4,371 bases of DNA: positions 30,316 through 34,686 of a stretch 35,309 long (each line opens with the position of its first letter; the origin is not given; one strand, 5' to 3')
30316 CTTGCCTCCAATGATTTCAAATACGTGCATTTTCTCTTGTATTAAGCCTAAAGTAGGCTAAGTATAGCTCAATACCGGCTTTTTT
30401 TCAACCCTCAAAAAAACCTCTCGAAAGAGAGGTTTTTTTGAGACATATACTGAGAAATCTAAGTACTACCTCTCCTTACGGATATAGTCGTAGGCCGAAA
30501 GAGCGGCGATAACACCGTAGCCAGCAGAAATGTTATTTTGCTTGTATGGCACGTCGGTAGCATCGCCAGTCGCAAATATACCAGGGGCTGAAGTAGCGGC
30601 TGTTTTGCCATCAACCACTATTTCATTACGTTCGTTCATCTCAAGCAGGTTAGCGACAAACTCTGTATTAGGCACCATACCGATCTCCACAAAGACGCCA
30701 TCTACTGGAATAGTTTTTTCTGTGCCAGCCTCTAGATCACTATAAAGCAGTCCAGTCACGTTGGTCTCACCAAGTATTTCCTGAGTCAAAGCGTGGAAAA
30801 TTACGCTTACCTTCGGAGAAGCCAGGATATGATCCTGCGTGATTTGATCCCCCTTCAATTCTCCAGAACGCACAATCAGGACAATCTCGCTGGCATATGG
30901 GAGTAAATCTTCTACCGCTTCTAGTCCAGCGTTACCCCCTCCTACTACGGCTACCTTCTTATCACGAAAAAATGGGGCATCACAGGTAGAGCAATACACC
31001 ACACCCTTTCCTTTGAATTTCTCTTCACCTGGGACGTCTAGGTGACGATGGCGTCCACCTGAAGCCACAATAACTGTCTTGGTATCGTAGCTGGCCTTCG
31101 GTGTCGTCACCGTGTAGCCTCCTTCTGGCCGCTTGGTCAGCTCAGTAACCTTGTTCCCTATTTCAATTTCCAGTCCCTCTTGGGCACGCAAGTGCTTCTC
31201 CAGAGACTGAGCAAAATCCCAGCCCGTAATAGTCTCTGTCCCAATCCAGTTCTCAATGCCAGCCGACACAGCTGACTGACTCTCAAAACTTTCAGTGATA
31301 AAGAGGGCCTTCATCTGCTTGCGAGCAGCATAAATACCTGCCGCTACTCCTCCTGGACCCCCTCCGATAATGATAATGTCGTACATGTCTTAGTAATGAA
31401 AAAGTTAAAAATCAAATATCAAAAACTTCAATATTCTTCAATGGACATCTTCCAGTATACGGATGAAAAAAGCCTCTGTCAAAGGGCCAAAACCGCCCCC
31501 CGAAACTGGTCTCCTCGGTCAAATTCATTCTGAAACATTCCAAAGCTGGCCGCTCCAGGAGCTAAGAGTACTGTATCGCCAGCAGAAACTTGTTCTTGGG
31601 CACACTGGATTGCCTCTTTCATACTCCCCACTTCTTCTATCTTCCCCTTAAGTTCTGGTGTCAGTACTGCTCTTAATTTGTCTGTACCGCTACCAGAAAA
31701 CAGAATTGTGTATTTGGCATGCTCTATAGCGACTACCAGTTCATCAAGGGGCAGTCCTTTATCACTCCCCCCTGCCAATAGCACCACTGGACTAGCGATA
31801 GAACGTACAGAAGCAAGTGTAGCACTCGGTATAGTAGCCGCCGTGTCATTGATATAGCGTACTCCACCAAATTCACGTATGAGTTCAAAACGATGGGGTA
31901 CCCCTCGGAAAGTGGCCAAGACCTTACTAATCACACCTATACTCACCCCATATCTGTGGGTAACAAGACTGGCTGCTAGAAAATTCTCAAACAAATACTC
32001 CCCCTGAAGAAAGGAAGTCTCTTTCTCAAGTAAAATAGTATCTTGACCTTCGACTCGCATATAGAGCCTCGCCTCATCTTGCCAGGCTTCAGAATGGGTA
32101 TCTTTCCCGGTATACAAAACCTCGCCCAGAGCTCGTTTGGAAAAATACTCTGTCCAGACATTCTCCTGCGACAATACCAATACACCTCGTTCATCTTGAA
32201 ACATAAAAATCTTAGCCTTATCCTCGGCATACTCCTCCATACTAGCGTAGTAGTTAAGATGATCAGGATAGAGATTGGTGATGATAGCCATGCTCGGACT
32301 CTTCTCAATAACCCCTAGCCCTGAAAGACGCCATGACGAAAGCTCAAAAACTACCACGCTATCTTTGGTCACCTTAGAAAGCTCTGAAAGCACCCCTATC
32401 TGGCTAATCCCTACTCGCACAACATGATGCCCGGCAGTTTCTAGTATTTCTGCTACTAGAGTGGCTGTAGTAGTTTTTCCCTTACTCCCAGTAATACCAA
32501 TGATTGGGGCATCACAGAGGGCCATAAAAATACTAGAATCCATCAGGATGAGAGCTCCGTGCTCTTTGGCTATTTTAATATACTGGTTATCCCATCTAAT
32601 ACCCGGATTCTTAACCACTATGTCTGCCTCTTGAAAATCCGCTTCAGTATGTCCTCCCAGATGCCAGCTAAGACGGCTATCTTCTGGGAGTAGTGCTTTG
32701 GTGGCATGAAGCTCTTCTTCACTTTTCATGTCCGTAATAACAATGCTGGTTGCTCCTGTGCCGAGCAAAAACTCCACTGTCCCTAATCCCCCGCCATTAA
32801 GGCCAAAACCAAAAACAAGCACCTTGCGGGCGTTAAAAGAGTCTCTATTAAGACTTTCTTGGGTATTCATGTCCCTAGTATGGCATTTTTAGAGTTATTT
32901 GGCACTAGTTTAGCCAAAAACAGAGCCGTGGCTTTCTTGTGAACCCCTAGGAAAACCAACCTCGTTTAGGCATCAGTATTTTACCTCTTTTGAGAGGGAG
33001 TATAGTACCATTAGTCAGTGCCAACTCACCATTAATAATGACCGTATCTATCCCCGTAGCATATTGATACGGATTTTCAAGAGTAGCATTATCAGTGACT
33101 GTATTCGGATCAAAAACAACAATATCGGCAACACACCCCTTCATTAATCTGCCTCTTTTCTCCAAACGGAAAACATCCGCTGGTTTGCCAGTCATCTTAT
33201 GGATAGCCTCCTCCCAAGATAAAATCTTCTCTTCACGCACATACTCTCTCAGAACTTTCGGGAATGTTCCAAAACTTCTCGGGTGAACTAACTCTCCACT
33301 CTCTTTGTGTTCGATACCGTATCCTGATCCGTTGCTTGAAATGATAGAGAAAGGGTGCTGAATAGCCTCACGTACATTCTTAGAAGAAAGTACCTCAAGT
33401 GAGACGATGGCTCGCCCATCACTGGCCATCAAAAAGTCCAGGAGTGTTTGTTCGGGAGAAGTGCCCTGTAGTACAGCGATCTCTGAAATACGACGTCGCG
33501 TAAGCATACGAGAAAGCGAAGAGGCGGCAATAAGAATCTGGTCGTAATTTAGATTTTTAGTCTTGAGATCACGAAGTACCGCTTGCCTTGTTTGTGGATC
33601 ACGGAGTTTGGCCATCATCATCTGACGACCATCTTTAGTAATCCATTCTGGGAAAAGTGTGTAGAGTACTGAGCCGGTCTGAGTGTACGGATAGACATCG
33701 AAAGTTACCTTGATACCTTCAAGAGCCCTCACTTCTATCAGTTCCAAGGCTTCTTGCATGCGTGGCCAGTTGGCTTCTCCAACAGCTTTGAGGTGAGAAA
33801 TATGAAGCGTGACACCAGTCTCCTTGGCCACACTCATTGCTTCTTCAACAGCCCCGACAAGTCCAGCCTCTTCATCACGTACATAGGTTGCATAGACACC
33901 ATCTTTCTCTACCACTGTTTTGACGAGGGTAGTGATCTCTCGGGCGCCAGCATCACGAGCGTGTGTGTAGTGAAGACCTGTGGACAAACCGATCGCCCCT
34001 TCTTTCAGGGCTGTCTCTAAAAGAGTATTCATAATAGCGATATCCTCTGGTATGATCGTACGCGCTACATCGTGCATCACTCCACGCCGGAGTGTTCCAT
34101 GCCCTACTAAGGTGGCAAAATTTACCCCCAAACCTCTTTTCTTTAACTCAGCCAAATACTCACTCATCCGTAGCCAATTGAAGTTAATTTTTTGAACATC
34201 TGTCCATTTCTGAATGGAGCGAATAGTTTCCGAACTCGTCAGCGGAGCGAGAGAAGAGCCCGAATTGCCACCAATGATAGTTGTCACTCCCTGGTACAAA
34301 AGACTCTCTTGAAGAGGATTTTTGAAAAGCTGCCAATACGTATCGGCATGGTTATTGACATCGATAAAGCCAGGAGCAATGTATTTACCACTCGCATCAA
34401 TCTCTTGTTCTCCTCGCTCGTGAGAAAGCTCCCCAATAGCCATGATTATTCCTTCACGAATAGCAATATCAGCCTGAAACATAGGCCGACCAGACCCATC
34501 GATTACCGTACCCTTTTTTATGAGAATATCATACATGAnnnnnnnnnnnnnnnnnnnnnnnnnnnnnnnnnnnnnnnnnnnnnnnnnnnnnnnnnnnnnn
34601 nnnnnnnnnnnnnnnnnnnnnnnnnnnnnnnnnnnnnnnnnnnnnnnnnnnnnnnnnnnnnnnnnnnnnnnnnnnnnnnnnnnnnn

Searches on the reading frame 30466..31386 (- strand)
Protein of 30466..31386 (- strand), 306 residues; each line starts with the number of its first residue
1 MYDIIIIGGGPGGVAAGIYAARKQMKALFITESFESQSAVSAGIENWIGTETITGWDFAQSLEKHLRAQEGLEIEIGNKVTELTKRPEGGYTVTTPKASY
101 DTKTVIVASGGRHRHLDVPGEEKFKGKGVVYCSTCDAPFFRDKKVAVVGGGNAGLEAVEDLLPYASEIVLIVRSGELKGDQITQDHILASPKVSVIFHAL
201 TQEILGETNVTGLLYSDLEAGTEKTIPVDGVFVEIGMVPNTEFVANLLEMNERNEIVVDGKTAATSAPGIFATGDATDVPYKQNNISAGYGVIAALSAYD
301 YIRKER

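Call 6: search_protein_families(library=pfam, proteins=[window:30466-31386:-], max_evalue=0.001)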
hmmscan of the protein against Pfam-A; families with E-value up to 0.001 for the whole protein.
window:30466-31386:- (306 aa): 8 families
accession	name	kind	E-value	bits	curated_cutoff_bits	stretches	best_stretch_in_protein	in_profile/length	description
PF07992.20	Pyr_redox_2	-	2.3e-40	139.3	26.1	1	2-278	1-279/291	Pyridine nucleotide-disulphide oxidoreductase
PF13738.12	Pyr_redox_3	-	4.9e-26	92.1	30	1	49-274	74-305/305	Pyridine nucleotide-disulphide oxidoreductase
PF00070.33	Pyr_redox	-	1.1e-09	39.1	22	1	144-212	1-76/82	Pyridine nucleotide-disulphide oxidoreductase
PF03486.20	HI0933_like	-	2.8e-07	30.7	50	0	3-31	2-30/244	HI0933-like protein Rossmann domain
PF01134.28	GIDA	-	1.5e-05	24.7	22.1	0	3-36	1-34/391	Glucose inhibited division protein A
PF12831.13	FAD_oxidored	-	0.00013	21.9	27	1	3-32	1-30/416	FAD dependent oxidoreductase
PF00890.30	FAD_binding_2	-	0.00036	20.3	20.4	1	3-50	1-50/414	FAD binding domain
PF01946.23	Thi4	-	0.00091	19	26.2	0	3-33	19-50/235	Thi4 family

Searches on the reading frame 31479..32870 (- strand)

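Call 6: search_protein_families(library=pfam, proteins=[window:31479-32870:-], max_evalue=0.001)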
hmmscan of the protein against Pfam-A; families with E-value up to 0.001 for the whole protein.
window:31479-32870:- (463 aa): 3 families
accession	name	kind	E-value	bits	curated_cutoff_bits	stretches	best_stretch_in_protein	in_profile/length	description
PF08245.18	Mur_ligase_M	-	3e-28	99.6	24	1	126-303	1-199/200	Mur ligase middle domain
PF02875.26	Mur_ligase_C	-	4e-10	41.1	28.4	1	326-438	1-125/127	Mur ligase, glutamate ligase domain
PF21799.2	MurD-like_N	-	7.6e-09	36.2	27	1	16-108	2-86/88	Mur ligase MurD-like, N-terminal domain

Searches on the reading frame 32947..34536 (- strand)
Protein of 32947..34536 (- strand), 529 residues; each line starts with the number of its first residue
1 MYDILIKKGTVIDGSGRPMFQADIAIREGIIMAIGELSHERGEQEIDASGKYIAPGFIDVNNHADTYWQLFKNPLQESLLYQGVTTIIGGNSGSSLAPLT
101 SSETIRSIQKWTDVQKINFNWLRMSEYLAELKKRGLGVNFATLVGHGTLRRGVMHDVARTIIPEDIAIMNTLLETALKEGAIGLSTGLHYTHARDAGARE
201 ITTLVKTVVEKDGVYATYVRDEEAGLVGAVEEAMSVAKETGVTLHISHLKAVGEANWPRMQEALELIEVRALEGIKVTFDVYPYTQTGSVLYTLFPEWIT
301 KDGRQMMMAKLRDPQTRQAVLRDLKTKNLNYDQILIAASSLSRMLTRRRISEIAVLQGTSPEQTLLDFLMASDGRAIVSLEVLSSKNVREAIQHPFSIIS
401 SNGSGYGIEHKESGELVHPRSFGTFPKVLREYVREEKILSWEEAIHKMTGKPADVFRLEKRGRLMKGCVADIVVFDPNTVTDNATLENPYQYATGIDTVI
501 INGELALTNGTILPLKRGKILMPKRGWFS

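Call 7: search_protein_families(library=pfam, proteins=[window:32947-34536:-], max_evalue=0.001)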
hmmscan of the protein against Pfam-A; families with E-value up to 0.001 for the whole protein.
window:32947-34536:- (529 aa): 2 families
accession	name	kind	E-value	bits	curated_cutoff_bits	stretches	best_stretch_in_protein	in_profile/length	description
PF07969.17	Amidohydro_3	-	9.8e-28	98.3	29.7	1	44-504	1-469/472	Amidohydrolase family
PF01979.26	Amidohydro_1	-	2.3e-09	37.4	25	1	432-505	275-344/345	Amidohydrolase family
